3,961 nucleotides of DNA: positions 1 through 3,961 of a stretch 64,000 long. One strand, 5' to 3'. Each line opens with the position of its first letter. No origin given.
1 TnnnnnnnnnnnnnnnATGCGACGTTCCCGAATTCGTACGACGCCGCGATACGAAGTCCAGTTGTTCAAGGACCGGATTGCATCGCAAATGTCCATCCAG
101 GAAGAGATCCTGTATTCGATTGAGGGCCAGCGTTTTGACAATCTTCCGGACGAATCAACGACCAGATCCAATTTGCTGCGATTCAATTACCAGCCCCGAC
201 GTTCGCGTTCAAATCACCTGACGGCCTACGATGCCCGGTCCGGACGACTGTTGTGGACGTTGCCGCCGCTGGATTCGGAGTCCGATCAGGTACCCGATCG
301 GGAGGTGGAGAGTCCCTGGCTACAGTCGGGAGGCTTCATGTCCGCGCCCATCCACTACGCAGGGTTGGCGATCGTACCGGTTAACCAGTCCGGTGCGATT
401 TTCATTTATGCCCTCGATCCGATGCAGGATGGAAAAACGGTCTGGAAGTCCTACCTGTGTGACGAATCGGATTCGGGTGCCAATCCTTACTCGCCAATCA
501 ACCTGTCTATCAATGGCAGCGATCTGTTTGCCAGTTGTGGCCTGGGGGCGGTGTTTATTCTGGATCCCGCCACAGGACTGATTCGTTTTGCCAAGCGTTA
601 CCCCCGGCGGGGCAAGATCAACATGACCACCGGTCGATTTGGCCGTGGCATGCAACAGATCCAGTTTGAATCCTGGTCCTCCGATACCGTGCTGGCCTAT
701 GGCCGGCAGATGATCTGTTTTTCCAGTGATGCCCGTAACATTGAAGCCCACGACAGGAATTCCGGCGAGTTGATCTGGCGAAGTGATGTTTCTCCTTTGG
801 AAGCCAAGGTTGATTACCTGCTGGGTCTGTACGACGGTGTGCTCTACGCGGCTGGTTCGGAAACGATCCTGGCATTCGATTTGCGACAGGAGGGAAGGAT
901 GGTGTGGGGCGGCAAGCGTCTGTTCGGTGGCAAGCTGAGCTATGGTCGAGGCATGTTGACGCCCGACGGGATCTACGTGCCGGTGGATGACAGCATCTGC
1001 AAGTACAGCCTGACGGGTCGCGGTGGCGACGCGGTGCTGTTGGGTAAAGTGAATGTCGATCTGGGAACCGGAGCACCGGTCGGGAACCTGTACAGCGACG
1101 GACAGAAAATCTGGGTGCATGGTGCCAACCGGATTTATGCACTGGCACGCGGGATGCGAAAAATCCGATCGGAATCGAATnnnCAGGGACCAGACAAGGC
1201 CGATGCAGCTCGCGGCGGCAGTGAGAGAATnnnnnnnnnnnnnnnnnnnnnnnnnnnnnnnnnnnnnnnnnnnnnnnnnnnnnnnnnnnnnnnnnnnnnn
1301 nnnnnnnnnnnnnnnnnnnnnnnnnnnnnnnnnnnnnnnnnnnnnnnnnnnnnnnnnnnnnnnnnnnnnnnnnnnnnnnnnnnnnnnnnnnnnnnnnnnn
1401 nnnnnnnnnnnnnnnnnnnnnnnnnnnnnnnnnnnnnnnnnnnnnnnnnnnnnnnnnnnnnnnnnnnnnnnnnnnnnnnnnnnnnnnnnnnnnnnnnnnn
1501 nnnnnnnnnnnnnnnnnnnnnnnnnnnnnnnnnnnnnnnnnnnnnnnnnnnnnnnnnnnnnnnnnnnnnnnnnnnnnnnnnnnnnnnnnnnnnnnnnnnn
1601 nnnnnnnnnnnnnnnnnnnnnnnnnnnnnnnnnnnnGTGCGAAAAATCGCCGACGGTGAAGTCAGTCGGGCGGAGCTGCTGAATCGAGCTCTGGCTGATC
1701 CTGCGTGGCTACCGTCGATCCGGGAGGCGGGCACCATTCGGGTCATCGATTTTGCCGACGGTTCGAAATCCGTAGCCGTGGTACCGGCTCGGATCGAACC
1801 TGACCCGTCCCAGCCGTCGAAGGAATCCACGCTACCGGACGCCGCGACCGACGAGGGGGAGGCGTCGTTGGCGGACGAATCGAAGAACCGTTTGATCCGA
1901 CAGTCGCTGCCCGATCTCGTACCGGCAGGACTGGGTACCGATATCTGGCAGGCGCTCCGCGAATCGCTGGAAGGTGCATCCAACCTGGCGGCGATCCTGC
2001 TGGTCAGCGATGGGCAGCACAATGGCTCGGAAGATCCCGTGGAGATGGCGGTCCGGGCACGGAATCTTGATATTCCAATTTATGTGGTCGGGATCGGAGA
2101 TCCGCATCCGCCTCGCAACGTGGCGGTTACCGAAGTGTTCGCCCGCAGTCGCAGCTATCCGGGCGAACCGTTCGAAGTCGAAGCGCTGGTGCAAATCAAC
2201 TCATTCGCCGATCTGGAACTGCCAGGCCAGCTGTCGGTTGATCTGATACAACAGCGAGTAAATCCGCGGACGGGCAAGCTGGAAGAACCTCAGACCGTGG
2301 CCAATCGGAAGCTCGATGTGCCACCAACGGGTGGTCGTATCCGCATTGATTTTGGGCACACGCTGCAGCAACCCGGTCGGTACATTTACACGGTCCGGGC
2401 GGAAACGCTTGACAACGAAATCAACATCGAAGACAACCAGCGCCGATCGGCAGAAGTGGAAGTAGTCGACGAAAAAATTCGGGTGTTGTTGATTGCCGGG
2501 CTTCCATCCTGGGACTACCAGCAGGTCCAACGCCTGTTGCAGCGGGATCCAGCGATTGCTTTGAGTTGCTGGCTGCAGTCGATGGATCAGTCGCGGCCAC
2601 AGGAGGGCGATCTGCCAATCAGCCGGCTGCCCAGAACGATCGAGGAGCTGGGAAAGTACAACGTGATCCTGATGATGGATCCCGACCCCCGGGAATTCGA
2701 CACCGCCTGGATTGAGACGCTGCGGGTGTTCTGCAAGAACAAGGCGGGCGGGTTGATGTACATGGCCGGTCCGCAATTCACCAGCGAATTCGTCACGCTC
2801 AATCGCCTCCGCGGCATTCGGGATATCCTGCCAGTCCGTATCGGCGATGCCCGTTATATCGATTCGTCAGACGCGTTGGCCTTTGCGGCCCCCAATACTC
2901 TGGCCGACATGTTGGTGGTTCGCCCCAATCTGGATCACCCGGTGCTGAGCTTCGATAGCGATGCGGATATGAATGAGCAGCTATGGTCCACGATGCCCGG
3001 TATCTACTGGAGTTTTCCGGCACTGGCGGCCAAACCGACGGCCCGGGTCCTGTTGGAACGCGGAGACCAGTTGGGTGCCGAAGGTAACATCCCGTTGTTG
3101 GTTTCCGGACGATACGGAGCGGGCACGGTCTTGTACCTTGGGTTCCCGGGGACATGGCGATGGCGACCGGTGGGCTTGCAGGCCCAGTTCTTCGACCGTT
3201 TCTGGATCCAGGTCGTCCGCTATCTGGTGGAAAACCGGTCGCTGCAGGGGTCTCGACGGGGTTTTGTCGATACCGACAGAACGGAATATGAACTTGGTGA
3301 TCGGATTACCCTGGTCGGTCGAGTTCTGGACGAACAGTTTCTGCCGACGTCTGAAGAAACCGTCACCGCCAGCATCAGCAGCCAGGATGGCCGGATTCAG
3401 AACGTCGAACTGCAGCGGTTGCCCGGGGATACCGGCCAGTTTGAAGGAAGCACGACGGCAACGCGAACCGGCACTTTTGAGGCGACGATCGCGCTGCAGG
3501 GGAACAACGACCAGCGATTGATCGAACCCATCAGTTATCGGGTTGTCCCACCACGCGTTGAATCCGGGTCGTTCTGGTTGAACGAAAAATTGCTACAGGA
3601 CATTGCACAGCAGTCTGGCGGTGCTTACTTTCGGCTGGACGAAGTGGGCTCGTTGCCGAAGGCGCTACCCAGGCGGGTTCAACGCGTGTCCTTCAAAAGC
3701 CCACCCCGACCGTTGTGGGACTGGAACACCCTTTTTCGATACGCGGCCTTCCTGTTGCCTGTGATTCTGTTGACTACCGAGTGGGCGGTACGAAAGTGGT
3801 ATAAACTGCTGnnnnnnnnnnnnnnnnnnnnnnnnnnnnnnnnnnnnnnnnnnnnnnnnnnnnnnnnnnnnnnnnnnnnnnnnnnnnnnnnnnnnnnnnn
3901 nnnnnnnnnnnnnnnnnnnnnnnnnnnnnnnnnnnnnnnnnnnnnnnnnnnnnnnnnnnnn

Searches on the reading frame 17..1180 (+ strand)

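Call 8: search_protein_families(library=ncbifam, proteins=[window:17-1180:+], max_evalue=0.001)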
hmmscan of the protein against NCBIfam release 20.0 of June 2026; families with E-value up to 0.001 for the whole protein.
window:17-1180:+ (388 aa): 1 family
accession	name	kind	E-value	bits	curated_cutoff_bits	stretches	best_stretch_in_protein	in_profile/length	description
TIGR03300.1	assembly_YfgL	equivalog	4.3e-05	22.4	285.2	0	134-297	35-169/377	outer membrane protein assembly factor BamB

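Call 9: search_protein_families(library=pfam, proteins=[window:17-1180:+], max_evalue=0.01)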
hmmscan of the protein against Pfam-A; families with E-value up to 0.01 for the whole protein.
window:17-1180:+ (388 aa): 3 families
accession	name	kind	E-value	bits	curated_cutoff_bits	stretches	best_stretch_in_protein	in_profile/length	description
PF13360.13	PQQ_2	-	6.1e-10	39.6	27.6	1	63-202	40-152/233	Outer membrane protein assembly factor BamB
PF01011.28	PQQ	-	0.00057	19.1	26.7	0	59-96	183-220/595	Glucose/ethanol/alcohol dehydrogenase, beta-propeller domain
PF25293.1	Beta-prop_EMC1_N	-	0.0065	16.6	34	0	221-297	66-143/219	EMC1 N-terminal beta-propeller domain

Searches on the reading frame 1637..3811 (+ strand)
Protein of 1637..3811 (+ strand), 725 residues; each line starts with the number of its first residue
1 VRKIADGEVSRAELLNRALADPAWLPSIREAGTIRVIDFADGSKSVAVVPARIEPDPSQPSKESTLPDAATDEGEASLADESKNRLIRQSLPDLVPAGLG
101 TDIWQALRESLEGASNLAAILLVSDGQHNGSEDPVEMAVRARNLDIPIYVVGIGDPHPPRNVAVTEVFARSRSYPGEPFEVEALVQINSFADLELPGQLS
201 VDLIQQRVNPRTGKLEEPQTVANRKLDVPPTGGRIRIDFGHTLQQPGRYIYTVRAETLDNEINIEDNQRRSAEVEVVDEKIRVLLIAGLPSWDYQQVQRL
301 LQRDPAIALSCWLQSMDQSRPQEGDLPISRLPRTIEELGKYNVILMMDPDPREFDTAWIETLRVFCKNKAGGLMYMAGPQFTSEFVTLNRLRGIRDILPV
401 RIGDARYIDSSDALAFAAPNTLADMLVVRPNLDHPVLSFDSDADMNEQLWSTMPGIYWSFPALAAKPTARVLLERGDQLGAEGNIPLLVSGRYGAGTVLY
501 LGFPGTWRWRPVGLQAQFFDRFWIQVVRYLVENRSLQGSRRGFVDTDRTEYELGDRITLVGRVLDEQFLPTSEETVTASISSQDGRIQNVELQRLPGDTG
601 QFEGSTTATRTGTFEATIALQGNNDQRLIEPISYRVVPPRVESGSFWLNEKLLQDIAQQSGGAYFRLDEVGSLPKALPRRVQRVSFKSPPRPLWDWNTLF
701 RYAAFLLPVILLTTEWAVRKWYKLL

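Call 8: search_protein_families(library=ncbifam, proteins=[window:1637-3811:+], max_evalue=0.001)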
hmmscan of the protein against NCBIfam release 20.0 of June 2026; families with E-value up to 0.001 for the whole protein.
window:1637-3811:+ (725 aa): 1 family
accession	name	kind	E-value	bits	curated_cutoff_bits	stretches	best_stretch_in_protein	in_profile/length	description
NF047508.1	VWA_BatA_Lepto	exception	0.0004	19.5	380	0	119-157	193-232/315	VWA domain-containing protein BatA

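Call 9: search_protein_families(library=pfam, proteins=[window:1637-3811:+], max_evalue=0.01)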
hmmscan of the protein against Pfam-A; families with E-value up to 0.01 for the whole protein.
window:1637-3811:+ (725 aa): 2 families
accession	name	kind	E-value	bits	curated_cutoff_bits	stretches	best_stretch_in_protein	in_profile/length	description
PF00092.34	VWA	-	0.00068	20.3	23.8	1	76-158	53-144/174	von Willebrand factor type A domain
PF13768.12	VWA_3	-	0.0071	16.9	27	0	78-160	55-140/155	von Willebrand factor type A domain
